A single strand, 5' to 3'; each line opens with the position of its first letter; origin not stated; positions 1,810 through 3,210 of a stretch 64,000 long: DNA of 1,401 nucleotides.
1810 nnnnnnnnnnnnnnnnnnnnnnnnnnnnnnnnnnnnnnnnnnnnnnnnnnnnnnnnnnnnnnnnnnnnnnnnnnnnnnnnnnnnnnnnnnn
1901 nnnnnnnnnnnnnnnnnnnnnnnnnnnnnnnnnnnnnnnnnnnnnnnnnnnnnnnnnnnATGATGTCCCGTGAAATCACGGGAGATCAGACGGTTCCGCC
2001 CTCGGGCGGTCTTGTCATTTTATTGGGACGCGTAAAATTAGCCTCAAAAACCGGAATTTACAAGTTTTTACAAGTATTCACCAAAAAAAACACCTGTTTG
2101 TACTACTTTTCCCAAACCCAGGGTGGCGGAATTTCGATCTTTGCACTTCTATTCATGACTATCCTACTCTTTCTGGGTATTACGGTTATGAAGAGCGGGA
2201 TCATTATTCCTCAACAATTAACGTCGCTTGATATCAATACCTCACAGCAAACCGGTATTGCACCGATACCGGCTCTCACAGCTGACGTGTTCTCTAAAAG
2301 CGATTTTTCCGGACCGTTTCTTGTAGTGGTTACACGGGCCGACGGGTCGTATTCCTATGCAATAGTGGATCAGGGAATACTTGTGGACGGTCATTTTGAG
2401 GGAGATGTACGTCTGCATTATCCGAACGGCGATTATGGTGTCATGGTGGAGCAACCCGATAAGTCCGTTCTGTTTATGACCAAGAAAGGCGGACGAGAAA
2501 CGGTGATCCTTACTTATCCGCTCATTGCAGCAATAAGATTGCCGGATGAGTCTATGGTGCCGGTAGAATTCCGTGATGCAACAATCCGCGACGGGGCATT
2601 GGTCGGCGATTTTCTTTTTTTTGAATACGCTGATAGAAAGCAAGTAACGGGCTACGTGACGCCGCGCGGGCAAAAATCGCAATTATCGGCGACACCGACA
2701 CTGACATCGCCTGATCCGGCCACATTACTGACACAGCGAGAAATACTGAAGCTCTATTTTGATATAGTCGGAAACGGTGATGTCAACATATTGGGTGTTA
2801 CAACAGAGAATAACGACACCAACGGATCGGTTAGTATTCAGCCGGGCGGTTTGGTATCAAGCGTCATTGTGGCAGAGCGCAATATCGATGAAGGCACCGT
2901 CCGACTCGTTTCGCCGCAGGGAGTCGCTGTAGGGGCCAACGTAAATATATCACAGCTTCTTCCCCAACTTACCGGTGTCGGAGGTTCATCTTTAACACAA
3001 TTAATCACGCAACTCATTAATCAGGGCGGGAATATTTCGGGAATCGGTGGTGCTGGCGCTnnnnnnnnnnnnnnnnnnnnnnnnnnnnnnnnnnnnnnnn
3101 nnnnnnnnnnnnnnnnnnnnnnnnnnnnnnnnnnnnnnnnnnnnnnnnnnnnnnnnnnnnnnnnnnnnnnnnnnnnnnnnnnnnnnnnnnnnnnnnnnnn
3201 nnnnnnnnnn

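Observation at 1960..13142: An 11 kb collagen-like (Gly-X-Y) giant surface-fibre gene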

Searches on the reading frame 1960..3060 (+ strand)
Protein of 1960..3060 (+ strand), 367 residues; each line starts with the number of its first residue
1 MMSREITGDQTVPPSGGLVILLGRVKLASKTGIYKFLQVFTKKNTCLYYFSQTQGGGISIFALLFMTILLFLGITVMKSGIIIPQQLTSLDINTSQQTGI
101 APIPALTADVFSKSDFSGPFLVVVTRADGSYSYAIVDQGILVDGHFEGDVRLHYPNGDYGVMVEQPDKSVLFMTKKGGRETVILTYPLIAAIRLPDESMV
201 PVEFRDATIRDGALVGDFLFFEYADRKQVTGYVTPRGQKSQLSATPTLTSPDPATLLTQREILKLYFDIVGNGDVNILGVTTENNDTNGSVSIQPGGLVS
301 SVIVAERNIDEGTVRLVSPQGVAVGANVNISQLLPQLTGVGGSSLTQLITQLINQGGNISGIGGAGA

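Call 11: search_protein_families(library=pfam, proteins=[window:1960-3060:+], max_evalue=0.01)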
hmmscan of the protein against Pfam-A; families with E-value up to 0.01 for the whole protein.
window:1960-3060:+ (367 aa): 0 families

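Call 24: find_homologous_proteins(query=window:1960-3045:+)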
Query seq(362 aa) (362 aa): 1 proteins with E <= 0.001 among 6657 candidates.
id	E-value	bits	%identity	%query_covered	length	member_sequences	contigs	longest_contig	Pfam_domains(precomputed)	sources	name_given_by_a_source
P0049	2.1e-94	334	66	67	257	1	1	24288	-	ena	-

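Call 25: find_encoding_contigs(protein=P0049, flank=10000, max_places=3)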
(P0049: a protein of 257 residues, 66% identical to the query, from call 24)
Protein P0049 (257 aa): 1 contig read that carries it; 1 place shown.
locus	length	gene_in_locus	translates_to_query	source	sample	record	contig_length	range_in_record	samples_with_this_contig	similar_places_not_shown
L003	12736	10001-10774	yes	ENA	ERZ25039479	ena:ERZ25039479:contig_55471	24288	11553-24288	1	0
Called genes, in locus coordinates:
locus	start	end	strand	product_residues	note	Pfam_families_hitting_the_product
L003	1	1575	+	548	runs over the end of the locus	PF09586:YfhO (weak)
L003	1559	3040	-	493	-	-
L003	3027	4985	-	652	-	PF01564:Spermine_synth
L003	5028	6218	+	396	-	PF02366:PMT (weak), PF13231:PMT_2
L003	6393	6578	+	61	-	-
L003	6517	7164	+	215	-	PF01209:Ubie_methyltran, PF13489:Methyltransf_23, PF01728:FtsJ (weak), PF13847:Methyltransf_31, PF08241:Methyltransf_11, PF08242:Methyltransf_12, PF13649:Methyltransf_25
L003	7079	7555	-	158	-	PF00534:Glycos_transf_1, PF13692:Glyco_trans_1_4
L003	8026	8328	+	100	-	PF12728:HTH_17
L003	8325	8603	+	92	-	-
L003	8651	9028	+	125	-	-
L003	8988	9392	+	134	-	-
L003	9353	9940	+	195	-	PF02743:dCache_1, PF22673:MCP-like_PDC_1 (weak)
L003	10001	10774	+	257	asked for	-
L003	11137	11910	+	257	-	-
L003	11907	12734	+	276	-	?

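Call 46: search_protein_families(library=ncbifam, proteins=[window:1960-3060:+], max_evalue=0.01)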
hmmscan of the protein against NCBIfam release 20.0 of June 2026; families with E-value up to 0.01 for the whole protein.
window:1960-3060:+ (367 aa): 0 families

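Call 47: search_protein_families(library=phrogs, proteins=[window:1960-3060:+], max_evalue=0.01)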
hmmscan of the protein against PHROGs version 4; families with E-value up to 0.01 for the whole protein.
window:1960-3060:+ (367 aa): 0 families

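Call 49: find_homologous_proteins(query=A3, max_evalue=0.01)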
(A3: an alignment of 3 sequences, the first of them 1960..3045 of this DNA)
Query A3 (3 sequences) (362 aa, profile of the alignment): 2 proteins with E <= 0.01 among 8000 candidates.
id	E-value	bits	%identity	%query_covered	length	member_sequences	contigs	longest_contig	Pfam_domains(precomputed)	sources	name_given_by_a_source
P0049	1.6e-141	489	66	67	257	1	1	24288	-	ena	-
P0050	8.8e-65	237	33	63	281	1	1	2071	-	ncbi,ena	-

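Call 76: predict_structure(alignment_id=A5)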
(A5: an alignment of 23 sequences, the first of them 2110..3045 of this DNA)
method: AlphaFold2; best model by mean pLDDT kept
length: 312 residues; sequences in the alignment: 23
mean_pLDDT: 77.0   pTM: 0.64
mean pLDDT of the five models: 77.0, 76.7, 75.8, 75.7, 74.9
residues with pLDDT >= 90: 153; 70-90: 57; 50-70: 31; < 50: 71
segments of 3 or more residues with pLDDT < 50: 1-3, 30-51, 230-242, 244-250, 270-279, 281-287, 306-312
pLDDT, mean of each block of 10 residues (from residue 1): 57 92 80 41 39 72 92 96 98 96 95 92 93 96 91 97 97 91 94 90 87 93 71 37 45 81 82 43 48 58 49 35
secondary structure, 60 per line:
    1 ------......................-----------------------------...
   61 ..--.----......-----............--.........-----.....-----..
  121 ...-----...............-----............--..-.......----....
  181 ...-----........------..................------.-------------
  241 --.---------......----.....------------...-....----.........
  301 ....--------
elements in order: H7-28 H58-62 E70-75 E81-92 E95-103 E109-113 E119-123 E129-143 E149-160 E166-172 E177-183 E189-196 H203-220 E253-258 E263-267 H284-287 H292-304

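Call 81: search_solved_structures(query=A5, max_evalue=10)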
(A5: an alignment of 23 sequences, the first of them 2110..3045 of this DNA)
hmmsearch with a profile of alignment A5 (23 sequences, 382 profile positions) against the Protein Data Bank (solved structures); distinct sequences matched with E-value up to 10: 149 (the best 60 are shown).
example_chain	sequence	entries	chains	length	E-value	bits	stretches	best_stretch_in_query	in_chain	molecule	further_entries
3hqv_B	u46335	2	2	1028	2.4e-43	151.7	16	316-371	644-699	Collagen alpha-2(I) chain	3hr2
3hqv_A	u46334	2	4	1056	9.6e-41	143.2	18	314-366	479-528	Collagen alpha-1(I) chain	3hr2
9wxp_BC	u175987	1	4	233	4.6e-15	58.7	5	317-371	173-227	Collagen type XI alpha 1 chain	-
9wxp_AB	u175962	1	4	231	2.4e-14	56.3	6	320-369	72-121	Chromaffin granule amine transporter isoform X1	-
9wxp_CA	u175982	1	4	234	2.7e-14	56.1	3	317-371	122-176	Fibrillar collagen NC1 domain-containing protein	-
9han_B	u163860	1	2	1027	3.8e-14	55.6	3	277-371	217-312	Collagen type VI alpha 2 chain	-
9han_A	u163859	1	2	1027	9.5e-14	54.3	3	291-362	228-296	Collagen type VI alpha 1 chain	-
9wxp_CC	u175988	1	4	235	2.2e-13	53.1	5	316-371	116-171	Collagen type XI alpha 1 chain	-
9wxp_BA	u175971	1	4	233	2e-12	50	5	310-366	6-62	Fibrillar collagen NC1 domain-containing protein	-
9wxp_DA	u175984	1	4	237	2e-12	49.9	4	317-367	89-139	Fibrillar collagen NC1 domain-containing protein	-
9wxp_DB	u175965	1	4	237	2.2e-12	49.8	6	317-360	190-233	Collagen alpha-2(V) chain preproprotein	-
9wxp_DD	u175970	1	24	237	2.7e-12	49.5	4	316-374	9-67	Collagen type II alpha 1 chain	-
9wxp_AC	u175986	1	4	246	2.7e-12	49.5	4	316-365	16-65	Collagen type XI alpha 1 chain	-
9wxp_BL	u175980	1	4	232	3.3e-12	49.2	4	313-366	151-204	Collagen alpha-3(IX) chain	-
9wxp_BD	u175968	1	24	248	6e-12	48.4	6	317-373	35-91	Collagen type II alpha 1 chain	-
1wck_A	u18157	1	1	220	1.4e-07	34.1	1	319-381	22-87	BCLA PROTEIN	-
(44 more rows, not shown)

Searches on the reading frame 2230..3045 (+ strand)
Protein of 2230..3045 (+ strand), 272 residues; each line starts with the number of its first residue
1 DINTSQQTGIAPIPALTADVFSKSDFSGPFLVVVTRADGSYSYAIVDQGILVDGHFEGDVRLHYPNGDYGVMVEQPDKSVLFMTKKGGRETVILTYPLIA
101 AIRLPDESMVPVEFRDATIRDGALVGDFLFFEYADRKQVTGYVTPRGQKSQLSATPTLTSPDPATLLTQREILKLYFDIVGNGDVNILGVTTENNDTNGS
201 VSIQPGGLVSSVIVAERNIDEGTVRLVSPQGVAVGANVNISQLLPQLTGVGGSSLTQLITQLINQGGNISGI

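Call 58: search_protein_representatives(alignment_id=A4)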
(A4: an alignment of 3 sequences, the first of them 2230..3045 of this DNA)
Query: 3 sequences, 271 profile positions. Proteins with E-value up to 0.001 (for the whole library): 64; up to 1e-10: 45; up to 1e-30: 31. The best 64 are listed.
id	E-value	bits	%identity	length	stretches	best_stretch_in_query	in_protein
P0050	1.1e-136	470.7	-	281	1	1-271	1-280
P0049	4.3e-118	409.8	-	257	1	5-231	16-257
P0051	1.9e-62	227.3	-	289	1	11-256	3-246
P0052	1.0e-58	215.1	-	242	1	10-232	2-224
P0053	5.7e-51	189.7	-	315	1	20-253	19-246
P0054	5.1e-49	183.3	-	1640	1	66-258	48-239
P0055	8.4e-48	179.3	-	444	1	19-254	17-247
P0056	2.5e-47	177.7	-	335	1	25-265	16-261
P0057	1.1e-46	175.6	-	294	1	17-253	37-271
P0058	5.6e-45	170.0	-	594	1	20-252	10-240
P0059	1.3e-44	168.8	-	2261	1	51-267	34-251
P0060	1.8e-44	168.3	-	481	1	10-262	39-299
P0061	3.9e-44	167.3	-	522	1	24-258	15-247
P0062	4.3e-43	163.9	-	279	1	61-248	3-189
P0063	1.0e-42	162.6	-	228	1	74-258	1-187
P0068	3.1e-40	154.5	-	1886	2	28-251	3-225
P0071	3.6e-37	144.4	-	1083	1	59-255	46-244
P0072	4.2e-37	144.2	-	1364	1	56-251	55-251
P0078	5.5e-32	127.4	-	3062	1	60-260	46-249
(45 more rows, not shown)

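Call 66: search_protein_families(library=pfam, proteins=[P0051, P0052, P0072, P0054, P0071, P0068], max_evalue=0.1)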
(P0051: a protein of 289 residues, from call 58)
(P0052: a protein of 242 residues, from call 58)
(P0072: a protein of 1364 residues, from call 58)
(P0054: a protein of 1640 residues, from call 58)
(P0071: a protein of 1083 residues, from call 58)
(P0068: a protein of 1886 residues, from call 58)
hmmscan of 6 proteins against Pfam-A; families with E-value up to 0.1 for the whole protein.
P0051 (289 aa): 1 family
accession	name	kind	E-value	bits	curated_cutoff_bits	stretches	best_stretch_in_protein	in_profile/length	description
PF14012.11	DUF4229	-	0.098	13.1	27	0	17-50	34-66/68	Protein of unknown function (DUF4229)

P0052 (242 aa): 0 families

P0072 (1364 aa): 1 family
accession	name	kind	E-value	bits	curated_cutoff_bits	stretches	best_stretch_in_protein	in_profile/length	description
PF01391.23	Collagen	-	2.9e-94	309.2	27.2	1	336-394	1-59/60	Collagen triple helix repeat (20 copies)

P0054 (1640 aa): 1 family
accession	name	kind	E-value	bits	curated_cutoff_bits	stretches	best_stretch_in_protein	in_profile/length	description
PF01391.23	Collagen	-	1.8e-64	213.8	27.2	10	594-652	1-59/60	Collagen triple helix repeat (20 copies)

P0071 (1083 aa): 1 family
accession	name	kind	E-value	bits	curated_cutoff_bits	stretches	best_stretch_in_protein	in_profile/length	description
PF13884.11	Peptidase_S74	-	4.8e-08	33.6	22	1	784-832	1-54/58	Chaperone of endosialidase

P0068 (1886 aa): 1 family
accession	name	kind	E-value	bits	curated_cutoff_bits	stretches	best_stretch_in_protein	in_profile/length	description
PF01391.23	Collagen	-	1.9e-64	213.7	27.2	12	843-898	1-56/60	Collagen triple helix repeat (20 copies)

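Call 72: find_encoding_contigs(protein=P0072, flank=6000, max_places=3)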
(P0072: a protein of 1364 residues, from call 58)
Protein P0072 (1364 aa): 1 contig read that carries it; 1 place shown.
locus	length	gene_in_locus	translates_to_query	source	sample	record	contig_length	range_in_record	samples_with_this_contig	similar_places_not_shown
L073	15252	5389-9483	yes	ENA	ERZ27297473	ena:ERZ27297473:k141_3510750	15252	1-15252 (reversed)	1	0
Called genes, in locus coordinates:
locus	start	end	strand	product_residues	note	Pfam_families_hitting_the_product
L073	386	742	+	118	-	-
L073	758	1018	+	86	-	-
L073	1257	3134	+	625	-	PF00009:GTP_EFTU, PF00071:Ras (weak), PF03144:GTP_EFTU_D2 (weak), PF00679:EFG_C, PF06421:LepA_C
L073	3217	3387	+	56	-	-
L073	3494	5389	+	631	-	PF12728:HTH_17, PF02743:dCache_1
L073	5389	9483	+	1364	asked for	PF01391:Collagen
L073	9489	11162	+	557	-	-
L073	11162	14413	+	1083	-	-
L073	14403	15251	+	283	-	?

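Call 73: find_encoding_contigs(protein=P0054, flank=6000, max_places=3)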
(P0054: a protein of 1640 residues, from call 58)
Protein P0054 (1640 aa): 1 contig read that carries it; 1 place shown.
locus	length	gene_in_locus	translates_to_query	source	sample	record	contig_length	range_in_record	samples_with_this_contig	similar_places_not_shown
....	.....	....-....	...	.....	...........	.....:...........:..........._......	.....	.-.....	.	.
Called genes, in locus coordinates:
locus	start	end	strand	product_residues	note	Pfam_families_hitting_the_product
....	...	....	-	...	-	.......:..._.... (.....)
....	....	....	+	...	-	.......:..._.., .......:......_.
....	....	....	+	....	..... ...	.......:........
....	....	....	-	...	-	-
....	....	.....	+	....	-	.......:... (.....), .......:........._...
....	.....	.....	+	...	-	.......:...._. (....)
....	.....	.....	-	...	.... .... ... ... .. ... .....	-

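Call 74: find_encoding_contigs(protein=P0078, flank=6000, max_places=2)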
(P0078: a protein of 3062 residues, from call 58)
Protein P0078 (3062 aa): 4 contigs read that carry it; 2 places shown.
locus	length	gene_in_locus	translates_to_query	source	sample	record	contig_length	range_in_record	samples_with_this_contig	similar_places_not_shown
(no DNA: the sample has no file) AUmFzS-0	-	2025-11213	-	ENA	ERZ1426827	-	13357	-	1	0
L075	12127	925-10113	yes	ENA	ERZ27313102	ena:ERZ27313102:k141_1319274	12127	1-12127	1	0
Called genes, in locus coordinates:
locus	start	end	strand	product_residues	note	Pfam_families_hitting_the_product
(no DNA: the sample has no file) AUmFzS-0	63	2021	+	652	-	PF12728:HTH_17, PF02743:dCache_1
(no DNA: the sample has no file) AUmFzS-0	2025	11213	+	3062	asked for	-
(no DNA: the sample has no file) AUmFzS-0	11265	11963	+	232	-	PF13399:LytR_C (weak)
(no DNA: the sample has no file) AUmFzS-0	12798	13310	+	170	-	-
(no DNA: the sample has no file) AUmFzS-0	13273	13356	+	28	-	?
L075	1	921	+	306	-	?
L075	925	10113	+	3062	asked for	-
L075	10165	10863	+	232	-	PF13399:LytR_C (weak)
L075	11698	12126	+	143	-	?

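Call 75: find_encoding_contigs(protein=P0059, flank=6000, max_places=2)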
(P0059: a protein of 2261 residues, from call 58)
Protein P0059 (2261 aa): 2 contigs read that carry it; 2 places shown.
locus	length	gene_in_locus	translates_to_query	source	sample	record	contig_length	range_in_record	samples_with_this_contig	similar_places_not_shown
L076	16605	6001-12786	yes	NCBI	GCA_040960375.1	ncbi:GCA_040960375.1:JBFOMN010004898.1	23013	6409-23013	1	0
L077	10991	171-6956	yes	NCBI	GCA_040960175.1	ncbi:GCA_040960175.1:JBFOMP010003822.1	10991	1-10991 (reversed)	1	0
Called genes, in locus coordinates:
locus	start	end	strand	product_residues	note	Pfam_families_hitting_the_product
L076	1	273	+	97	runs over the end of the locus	PF04365:BrnT_toxin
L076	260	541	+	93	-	PF12441:CopG_antitoxin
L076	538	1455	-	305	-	PF13793:Pribosyltran_N, PF00156:Pribosyltran, PF14572:Pribosyl_synth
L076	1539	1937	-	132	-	-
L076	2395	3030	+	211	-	PF02308:MgtC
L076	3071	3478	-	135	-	-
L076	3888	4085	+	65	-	-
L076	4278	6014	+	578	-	PF02743:dCache_1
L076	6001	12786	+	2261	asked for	PF01391:Collagen (weak)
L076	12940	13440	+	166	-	-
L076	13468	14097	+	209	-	-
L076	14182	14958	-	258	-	-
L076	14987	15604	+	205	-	-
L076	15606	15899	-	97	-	-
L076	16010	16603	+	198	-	?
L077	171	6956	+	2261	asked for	PF01391:Collagen (weak)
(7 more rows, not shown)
